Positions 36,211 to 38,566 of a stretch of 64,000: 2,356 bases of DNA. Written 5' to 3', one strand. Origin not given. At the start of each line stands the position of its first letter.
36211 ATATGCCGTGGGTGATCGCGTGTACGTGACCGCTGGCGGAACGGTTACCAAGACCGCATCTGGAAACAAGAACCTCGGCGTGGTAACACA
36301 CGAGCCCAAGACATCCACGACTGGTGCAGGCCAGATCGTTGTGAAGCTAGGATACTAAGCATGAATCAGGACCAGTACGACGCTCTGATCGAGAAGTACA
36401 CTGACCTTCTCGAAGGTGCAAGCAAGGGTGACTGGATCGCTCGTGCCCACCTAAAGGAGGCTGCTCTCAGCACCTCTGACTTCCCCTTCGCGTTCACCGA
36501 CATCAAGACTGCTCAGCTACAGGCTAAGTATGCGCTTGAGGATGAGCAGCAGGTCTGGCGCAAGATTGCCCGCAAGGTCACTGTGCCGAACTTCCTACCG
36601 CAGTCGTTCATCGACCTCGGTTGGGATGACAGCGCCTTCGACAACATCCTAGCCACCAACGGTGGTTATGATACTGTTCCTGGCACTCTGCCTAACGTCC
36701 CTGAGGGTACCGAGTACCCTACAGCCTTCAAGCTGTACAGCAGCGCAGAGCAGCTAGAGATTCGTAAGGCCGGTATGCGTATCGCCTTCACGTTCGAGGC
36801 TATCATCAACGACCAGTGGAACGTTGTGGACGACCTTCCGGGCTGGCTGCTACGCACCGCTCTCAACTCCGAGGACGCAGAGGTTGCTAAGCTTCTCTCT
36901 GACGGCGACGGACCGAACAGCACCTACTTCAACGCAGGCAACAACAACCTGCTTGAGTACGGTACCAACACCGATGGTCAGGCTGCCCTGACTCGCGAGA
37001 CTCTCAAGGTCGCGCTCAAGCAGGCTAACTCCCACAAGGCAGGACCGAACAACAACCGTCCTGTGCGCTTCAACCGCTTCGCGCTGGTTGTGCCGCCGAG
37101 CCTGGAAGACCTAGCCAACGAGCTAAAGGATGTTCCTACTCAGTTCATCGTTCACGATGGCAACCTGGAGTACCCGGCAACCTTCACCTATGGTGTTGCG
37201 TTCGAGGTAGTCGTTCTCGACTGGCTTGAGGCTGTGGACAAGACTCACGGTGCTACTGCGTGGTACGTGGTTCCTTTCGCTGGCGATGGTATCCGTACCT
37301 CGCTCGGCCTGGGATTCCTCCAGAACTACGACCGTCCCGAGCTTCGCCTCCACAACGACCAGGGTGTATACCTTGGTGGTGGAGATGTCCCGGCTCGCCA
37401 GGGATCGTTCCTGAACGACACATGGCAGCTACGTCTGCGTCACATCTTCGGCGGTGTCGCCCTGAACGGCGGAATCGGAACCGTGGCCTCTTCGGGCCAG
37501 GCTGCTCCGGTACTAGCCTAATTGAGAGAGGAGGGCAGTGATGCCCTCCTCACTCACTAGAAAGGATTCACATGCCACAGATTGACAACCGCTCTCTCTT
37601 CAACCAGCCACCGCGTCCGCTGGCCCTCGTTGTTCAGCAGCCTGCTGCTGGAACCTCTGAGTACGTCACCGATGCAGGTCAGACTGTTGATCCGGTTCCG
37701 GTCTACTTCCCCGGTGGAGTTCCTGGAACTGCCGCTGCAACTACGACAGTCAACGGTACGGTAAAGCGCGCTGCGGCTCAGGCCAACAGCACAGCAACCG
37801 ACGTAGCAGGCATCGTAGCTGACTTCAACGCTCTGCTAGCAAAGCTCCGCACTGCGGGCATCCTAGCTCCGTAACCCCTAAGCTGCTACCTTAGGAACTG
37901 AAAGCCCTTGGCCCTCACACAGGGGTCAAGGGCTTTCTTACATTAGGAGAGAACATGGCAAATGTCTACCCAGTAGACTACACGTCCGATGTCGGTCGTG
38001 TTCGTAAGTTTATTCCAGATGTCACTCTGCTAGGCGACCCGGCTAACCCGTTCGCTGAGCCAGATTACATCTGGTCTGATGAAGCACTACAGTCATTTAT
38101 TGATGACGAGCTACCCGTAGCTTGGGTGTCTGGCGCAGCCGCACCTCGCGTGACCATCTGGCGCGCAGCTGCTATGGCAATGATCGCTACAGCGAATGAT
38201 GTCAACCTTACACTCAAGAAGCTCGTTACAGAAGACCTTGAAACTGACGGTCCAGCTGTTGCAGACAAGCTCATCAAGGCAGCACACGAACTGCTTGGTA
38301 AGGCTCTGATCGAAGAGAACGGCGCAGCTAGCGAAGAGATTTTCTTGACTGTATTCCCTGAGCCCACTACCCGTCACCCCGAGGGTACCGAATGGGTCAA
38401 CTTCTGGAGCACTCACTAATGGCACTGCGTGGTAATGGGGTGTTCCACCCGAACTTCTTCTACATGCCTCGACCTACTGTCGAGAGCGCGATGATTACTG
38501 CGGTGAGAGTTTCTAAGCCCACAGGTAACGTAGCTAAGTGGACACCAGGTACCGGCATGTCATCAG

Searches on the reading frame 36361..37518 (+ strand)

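Call 74: search_protein_families(library=phrogs, proteins=[window:36361-37518:+], max_evalue=0.00001)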
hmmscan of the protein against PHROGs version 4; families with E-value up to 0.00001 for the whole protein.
window:36361-37518:+ (386 aa): 3 families
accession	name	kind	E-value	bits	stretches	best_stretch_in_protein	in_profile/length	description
phrog_133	-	head and packaging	6.2e-35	121.9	1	34-368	379-657/668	head maturation protease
phrog_4523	-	head and packaging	3.5e-14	53.4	1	27-331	352-612/644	major head and protease protein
phrog_29592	-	unknown function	4.1e-08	32.9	1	29-368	584-880/893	-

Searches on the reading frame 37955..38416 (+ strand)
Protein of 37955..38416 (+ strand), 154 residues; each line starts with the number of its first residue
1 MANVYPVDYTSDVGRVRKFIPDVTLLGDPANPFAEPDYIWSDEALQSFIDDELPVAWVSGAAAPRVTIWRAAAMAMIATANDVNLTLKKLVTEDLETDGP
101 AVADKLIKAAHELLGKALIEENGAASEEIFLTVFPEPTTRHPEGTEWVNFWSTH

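Call 74: search_protein_families(library=phrogs, proteins=[window:37955-38416:+], max_evalue=0.00001)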
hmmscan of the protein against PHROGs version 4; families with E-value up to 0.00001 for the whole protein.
window:37955-38416:+ (154 aa): 1 family
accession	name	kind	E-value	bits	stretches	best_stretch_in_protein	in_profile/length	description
phrog_18316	-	unknown function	1.2e-21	78.3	1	3-130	4-119/134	-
